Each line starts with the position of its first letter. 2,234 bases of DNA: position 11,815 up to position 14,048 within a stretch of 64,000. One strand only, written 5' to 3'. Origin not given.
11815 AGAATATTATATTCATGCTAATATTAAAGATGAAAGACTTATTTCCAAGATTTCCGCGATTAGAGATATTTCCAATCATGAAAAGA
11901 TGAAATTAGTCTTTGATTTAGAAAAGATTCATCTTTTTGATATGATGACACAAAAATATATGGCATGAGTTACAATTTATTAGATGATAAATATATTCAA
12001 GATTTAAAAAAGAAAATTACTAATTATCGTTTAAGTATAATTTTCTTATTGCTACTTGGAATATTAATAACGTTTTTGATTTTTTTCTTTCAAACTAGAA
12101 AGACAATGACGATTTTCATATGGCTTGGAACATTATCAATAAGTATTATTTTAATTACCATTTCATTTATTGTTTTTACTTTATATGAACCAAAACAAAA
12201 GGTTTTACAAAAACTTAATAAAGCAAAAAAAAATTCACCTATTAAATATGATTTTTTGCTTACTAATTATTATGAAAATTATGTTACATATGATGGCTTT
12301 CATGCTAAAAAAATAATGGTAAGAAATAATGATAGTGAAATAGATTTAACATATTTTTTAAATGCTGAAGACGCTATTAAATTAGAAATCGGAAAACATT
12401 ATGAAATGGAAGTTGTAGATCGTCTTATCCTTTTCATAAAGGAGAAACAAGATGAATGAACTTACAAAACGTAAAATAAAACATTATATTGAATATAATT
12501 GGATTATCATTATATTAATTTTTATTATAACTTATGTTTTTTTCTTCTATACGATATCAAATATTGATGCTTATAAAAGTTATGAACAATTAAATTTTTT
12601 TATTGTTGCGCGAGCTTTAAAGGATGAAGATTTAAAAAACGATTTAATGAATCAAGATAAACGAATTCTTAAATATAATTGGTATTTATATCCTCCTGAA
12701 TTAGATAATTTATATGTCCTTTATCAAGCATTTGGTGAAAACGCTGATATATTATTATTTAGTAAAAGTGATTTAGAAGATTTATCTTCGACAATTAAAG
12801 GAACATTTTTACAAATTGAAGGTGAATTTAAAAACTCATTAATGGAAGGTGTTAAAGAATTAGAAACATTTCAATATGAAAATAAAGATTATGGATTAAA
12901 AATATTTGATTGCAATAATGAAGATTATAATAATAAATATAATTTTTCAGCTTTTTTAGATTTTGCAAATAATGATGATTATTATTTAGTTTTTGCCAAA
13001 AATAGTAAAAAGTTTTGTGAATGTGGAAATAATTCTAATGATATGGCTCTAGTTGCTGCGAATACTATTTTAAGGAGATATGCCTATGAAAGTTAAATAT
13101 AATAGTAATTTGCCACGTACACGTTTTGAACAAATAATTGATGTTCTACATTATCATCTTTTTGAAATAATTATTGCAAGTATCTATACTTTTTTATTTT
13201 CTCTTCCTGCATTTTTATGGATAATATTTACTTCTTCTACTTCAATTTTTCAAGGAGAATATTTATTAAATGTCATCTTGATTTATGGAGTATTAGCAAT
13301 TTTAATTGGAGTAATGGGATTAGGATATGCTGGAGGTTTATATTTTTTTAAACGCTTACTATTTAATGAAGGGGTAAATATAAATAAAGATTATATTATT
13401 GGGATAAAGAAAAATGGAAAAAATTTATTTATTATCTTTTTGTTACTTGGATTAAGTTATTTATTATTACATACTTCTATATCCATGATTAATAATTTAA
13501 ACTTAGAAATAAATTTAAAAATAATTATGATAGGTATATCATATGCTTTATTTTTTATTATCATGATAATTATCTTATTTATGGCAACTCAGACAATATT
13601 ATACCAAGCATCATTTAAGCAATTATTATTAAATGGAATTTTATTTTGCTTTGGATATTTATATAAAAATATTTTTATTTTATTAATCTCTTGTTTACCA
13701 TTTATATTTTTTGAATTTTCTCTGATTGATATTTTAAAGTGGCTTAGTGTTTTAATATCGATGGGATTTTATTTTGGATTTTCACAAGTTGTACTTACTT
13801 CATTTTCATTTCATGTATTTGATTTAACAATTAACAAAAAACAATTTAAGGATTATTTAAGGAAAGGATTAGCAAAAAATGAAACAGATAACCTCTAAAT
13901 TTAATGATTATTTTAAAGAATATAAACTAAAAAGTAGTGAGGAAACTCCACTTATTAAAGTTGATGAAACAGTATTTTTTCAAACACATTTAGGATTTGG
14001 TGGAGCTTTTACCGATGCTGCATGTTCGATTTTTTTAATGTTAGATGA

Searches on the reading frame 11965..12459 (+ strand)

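Call 18: search_protein_families(library=pfam, proteins=[window:11965-12459:+])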
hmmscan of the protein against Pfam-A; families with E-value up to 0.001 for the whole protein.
window:11965-12459:+ (164 aa): 1 family
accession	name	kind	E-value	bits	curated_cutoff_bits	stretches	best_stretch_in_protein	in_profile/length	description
PF07672.19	MFS_Mycoplasma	-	2.3e-05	24.4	24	1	18-93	32-107/297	Mycoplasma MFS transporter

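Call 36: search_protein_families(library=ncbifam, proteins=[window:11965-12459:+], max_evalue=0.01)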
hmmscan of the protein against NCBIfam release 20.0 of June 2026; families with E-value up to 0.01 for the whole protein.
window:11965-12459:+ (164 aa): 2 families
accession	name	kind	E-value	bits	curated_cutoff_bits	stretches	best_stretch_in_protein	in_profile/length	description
NF046000.1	MAG1210_fam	subfamily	0.0003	19.6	275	1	12-93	56-140/550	MAG1210 family protein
NF045846.1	MSC0882_dom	subfamily_domain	0.007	15.6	60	1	16-74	7-68/244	MSC_0882 family membrane protein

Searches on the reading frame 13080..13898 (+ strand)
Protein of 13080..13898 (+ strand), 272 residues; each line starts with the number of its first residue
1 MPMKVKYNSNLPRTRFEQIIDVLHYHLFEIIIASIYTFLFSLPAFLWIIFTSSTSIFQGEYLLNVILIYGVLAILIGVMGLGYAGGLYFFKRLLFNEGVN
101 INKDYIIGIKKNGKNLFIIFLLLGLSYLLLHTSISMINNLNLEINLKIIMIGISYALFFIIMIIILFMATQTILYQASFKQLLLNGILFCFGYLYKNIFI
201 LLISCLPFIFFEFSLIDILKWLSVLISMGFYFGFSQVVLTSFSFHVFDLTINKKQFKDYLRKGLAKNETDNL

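Call 20: search_protein_families(library=pfam, proteins=[window:13080-13898:+])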
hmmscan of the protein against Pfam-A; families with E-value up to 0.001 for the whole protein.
window:13080-13898:+ (272 aa): 0 families

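Call 36: search_protein_families(library=ncbifam, proteins=[window:13080-13898:+], max_evalue=0.01)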
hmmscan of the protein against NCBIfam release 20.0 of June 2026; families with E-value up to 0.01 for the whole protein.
window:13080-13898:+ (272 aa): 1 family
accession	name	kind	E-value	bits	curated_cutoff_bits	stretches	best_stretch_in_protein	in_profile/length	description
NF052431.1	MusI_fam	subfamily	2e-06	27.8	160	1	63-213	20-168/194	MusI family membrane protein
